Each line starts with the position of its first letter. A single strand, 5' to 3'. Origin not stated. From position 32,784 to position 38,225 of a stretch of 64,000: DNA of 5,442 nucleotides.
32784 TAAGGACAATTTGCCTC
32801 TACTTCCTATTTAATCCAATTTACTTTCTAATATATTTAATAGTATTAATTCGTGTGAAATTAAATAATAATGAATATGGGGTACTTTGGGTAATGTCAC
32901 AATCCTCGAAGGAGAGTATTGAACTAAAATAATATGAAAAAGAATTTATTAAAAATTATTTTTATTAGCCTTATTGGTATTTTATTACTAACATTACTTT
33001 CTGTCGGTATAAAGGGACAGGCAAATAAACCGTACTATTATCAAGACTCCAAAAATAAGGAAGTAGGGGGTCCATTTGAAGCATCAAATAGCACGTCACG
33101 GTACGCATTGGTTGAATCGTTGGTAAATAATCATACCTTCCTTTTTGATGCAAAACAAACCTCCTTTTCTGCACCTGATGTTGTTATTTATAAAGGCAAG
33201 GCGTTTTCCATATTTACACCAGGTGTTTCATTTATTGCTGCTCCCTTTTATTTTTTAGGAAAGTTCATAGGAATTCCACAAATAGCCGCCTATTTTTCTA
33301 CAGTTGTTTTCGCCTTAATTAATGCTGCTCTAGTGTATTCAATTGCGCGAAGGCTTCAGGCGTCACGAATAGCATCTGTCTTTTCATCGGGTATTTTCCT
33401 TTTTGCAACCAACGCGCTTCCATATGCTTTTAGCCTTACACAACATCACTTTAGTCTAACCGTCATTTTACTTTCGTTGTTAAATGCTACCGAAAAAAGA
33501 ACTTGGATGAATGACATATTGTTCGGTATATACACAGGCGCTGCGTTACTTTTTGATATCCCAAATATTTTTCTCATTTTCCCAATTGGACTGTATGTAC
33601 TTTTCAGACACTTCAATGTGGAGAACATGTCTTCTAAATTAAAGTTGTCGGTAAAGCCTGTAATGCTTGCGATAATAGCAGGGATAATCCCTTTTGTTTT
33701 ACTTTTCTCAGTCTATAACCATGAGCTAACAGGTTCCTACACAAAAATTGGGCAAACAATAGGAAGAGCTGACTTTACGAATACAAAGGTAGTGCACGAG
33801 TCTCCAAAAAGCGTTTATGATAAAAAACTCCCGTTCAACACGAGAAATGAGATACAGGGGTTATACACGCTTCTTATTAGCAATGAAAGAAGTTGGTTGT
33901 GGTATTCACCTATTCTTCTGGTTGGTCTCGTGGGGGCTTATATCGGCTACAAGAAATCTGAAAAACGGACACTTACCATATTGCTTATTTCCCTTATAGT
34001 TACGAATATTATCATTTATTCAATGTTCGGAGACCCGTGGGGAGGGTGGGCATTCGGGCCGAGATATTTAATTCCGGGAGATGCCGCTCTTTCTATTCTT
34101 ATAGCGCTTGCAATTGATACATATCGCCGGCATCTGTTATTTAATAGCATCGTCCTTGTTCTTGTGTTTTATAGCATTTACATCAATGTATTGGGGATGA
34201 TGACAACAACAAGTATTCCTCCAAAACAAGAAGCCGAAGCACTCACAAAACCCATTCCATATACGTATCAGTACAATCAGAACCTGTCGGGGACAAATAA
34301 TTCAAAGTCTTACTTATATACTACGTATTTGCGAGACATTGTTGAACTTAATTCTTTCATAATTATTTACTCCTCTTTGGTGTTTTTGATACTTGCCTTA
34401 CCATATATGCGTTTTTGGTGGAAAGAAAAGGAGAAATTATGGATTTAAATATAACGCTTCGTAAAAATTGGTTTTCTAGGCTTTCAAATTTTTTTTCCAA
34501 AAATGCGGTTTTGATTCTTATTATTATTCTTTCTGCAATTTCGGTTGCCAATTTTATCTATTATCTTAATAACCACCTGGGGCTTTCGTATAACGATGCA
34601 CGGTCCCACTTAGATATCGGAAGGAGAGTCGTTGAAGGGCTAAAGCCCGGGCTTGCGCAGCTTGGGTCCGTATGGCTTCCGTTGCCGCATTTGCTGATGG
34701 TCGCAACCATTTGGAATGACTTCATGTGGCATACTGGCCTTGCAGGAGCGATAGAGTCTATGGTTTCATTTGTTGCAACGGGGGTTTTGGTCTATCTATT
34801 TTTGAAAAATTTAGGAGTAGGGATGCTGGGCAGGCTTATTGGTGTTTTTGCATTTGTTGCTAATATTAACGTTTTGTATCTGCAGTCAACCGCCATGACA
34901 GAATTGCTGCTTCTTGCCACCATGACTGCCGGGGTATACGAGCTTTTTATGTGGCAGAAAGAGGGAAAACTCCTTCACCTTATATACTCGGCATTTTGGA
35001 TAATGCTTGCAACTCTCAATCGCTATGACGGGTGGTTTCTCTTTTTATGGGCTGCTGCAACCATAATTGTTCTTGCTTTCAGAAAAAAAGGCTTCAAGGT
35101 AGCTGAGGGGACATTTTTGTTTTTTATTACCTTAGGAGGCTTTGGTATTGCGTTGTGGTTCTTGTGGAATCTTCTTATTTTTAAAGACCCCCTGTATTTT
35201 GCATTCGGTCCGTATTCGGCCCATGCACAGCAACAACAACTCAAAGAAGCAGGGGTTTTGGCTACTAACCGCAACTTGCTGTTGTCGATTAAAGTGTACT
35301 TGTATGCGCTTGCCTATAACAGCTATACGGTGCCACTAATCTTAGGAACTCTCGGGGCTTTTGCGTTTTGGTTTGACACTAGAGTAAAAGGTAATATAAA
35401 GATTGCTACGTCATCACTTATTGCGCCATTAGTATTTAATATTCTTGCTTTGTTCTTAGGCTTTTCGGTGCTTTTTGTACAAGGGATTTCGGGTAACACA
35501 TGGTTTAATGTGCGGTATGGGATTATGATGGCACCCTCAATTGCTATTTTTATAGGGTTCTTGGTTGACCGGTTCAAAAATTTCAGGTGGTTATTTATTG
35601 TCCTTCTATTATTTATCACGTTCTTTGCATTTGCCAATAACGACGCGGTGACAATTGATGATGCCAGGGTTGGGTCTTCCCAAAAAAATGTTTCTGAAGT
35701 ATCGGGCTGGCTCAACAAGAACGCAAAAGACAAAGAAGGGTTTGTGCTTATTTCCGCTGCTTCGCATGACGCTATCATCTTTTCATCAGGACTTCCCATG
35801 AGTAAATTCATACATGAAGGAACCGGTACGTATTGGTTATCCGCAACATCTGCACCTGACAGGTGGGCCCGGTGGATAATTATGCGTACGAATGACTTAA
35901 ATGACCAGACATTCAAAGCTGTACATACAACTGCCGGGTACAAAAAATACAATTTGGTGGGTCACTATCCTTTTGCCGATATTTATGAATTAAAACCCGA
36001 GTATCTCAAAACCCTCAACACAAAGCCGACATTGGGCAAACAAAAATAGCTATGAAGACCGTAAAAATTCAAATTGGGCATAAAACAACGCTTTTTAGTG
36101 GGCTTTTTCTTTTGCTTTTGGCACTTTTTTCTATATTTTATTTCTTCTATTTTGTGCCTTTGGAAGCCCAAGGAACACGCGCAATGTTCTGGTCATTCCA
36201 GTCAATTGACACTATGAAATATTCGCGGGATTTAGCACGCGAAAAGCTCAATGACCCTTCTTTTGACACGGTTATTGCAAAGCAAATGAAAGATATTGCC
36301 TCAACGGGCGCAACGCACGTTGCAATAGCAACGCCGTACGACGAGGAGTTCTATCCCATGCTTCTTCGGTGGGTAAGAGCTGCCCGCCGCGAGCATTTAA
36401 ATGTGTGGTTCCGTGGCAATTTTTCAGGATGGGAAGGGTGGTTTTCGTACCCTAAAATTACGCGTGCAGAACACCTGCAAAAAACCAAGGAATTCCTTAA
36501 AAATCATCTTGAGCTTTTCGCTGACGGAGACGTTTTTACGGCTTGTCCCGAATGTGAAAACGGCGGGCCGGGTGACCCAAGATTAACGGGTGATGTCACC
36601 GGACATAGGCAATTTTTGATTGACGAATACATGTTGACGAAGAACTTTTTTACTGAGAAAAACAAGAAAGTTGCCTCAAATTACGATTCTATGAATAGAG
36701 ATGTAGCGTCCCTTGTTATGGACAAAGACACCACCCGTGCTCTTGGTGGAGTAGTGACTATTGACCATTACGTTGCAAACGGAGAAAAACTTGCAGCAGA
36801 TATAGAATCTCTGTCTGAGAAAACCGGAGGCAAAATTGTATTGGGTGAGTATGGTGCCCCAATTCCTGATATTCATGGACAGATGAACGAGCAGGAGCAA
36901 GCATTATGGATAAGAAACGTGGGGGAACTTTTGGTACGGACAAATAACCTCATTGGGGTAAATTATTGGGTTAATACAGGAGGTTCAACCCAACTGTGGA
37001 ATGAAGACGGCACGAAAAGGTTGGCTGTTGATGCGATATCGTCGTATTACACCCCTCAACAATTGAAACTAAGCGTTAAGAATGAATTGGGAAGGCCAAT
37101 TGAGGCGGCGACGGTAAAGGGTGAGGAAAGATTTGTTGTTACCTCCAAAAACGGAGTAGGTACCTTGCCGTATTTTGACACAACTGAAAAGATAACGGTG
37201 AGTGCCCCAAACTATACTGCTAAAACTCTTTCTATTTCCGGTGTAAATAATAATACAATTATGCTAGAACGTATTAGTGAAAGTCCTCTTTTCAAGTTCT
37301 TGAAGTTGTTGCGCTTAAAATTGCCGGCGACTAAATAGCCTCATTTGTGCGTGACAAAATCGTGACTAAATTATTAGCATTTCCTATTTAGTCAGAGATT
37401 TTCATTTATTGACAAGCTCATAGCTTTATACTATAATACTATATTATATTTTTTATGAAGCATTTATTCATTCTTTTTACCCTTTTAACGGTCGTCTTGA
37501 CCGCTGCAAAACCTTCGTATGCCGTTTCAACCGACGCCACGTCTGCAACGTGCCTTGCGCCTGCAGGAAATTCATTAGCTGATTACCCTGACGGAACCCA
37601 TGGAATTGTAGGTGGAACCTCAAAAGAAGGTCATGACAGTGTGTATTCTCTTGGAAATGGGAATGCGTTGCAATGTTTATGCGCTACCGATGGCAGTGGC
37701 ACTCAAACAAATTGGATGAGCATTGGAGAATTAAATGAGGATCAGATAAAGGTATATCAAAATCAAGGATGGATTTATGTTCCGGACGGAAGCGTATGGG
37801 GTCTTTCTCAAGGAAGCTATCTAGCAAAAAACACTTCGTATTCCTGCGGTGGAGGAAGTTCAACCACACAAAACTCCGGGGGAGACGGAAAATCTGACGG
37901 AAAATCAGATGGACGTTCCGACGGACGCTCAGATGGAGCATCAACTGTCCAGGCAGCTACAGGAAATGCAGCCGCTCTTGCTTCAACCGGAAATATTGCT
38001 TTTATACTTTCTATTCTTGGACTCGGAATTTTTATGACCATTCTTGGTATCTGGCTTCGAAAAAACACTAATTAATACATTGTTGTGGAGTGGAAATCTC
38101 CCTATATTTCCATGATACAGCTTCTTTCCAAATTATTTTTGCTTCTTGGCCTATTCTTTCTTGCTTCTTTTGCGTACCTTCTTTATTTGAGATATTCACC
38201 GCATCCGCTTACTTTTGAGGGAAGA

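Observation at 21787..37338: Fifteen-kb cell-surface glycan assembly locus built from fused and paralogous glycosyltransferases, headed by an excisionase-type HTH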

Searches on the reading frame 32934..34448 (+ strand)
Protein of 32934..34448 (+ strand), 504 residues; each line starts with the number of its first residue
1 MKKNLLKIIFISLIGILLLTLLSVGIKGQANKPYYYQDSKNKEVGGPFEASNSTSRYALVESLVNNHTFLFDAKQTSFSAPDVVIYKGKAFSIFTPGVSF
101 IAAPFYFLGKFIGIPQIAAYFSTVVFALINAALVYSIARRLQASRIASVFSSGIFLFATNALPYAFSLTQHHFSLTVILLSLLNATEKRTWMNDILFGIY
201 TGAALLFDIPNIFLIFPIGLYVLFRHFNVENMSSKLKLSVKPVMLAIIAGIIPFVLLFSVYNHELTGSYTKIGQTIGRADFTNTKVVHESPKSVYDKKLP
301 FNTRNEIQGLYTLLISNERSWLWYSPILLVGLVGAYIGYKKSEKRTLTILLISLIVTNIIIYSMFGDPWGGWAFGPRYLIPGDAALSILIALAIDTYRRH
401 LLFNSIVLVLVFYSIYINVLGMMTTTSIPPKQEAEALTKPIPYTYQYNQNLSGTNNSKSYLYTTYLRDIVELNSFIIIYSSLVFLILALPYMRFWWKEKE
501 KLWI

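Call 4: search_protein_families(library=pfam, proteins=[window:32934-34448:+], max_evalue=0.01)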
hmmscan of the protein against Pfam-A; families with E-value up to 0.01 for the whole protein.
window:32934-34448:+ (504 aa): 1 family
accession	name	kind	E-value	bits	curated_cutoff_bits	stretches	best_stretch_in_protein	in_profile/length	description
PF13231.12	PMT_2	-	3.4e-06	27.8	26.1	1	112-249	17-155/160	Dolichyl-phosphate-mannose-protein mannosyltransferase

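Call 9: search_protein_families(library=ncbifam, proteins=[window:32934-34448:+], max_evalue=0.1)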
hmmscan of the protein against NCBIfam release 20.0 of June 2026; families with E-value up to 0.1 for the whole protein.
window:32934-34448:+ (504 aa): 1 family
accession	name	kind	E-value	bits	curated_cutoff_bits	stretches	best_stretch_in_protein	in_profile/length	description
NF047440.1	LA3751_2_3_fam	subfamily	8.7e-19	67.7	200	2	302-425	262-389/460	LA_3751/LA_3752 family putative glycosyltransferase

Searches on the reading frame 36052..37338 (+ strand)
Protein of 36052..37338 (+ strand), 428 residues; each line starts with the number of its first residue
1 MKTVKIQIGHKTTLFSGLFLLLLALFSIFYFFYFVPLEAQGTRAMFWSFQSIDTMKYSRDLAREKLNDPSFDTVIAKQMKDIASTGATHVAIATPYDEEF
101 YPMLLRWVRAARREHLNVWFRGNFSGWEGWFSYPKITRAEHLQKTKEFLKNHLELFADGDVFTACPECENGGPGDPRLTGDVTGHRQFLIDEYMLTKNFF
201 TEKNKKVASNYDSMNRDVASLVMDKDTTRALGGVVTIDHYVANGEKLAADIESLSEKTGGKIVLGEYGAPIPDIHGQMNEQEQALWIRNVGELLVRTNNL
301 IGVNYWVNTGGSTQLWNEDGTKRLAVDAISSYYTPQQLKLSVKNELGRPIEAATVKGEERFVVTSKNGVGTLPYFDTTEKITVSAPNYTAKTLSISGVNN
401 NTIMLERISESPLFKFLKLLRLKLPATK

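Call 4: search_protein_families(library=pfam, proteins=[window:36052-37338:+], max_evalue=0.01)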
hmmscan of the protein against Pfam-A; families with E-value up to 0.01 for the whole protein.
window:36052-37338:+ (428 aa): 0 families

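Call 9: search_protein_families(library=ncbifam, proteins=[window:36052-37338:+], max_evalue=0.1)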
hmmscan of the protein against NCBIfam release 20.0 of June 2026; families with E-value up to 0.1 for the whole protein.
window:36052-37338:+ (428 aa): 1 family
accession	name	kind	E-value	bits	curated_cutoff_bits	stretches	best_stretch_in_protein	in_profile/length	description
NF011402.0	PRK14827.1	equivalog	0.072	12.4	535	0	290-341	176-225/296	decaprenyl diphosphate synthase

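Call 10: search_protein_families(library=pfam, proteins=[window:36052-37338:+], max_evalue=10)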
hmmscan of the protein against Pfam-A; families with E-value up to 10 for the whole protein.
window:36052-37338:+ (428 aa): 2 families
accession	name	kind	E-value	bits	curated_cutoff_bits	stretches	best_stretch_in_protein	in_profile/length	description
PF13620.12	CarboxypepD_reg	-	0.021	15.6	32.3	1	339-395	3-67/82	Carboxypeptidase regulatory-like domain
PF04463.17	2-thiour_desulf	-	0.13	12.8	34.7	1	143-227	18-92/141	2-thiouracil desulfurase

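Call 27: find_homologous_proteins(query=window:36052-37338:+)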
Query window:36052-37338:+ (428 aa): 2398 proteins with E <= 0.001 among 8000 candidates; the best 120 are listed.
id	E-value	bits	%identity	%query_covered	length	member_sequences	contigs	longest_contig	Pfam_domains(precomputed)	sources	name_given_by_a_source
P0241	2.0e-266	902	93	99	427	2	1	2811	-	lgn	-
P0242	2.9e-242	822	84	98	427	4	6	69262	-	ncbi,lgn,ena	-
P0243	8.4e-232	788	80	98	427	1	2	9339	-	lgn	-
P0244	7.9e-208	709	73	98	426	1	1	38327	-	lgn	-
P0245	2.5e-168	578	64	91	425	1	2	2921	-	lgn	-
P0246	6.9e-164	564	61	92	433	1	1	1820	-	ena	-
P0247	6.2e-161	554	58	96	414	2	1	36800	-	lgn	-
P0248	6.2e-160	551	61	51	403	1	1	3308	-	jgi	jgi:uncharacterized protein YbbK (DUF523 family)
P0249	1.7e-151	523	56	95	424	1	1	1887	-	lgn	-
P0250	2.2e-150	519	56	92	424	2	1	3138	PF13620.13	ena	-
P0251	1.5e-149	517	56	92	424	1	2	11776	PF13620.13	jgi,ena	-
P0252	3.1e-147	509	55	92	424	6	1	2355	PF13620.13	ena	-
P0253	3.5e-147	509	56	91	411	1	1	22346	-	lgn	-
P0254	5.5e-147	508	58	88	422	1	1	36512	-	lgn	-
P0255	1.4e-146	507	57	91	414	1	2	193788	-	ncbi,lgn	-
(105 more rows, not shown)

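Call 32: search_solved_structures(query=A3, max_evalue=10)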
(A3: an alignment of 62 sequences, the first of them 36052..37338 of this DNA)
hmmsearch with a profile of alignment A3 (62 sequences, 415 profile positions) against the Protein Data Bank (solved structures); distinct sequences matched with E-value up to 10: 5.
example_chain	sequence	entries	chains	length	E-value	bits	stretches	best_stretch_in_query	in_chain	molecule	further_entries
9hfj_A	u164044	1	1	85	0.0013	20.8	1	326-399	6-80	SusC homolog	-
8aa4_A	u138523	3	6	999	0.021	16.9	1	319-399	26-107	SusC homolog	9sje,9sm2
5xrw_C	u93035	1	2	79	0.13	14.2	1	209-272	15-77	FliY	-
4ovy_A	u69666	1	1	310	0.3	13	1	47-104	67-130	Haloacid dehalogenase domain protein hydrolase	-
8g4k_A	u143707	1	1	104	0.66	11.9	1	168-223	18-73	5HCS_TGFBR2_1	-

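Call 44: predict_structure(alignment_id=A3)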
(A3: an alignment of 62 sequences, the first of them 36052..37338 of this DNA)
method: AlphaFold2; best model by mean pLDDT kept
length: 428 residues; sequences in the alignment: 62
mean_pLDDT: 92.0   pTM: 0.85
mean pLDDT of the five models: 92.0, 91.8, 91.0, 90.8, 90.2
residues with pLDDT >= 90: 347; 70-90: 58; 50-70: 16; < 50: 7
segments of 3 or more residues with pLDDT < 50: 36-40
pLDDT, mean of each block of 10 residues (from residue 1): 62 86 93 59 88 86 91 95 97 96 97 98 93 94 98 98 86 90 96 98 97 95 98 96 94 98 94 90 95 95 88 86 96 95 97 95 95 94 98 93 97 95 71
secondary structure, 60 per line:
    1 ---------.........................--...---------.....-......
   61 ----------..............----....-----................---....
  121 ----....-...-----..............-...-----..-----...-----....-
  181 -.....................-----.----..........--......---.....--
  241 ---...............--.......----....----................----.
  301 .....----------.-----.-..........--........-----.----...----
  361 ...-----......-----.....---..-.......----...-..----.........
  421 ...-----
elements in order: H10-34 E49-53 H55-60 H71-84 E89-92 H98-113 E117-120 H125-128 H138-151 H176-179 H182-202 E213-215 H216-222 H225-230 E234-238 H244-258 E261-267 H272-275 H280-295 E300-305 H324-333 E336-343 E354-356 E361-363 E369-374 E380-384 E391-394 E402-404 H412-423

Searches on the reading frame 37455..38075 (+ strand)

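Call 4: search_protein_families(library=pfam, proteins=[window:37455-38075:+], max_evalue=0.01)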
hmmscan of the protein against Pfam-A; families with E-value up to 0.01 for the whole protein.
window:37455-38075:+ (206 aa): 0 families

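Call 10: search_protein_families(library=pfam, proteins=[window:37455-38075:+], max_evalue=10)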
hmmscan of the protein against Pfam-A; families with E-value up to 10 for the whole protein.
window:37455-38075:+ (206 aa): 1 family
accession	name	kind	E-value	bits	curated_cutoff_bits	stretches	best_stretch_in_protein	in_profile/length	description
PF12301.13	CD99L2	-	0.3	11.7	34.4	1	142-191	82-128/170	CD99 antigen like protein 2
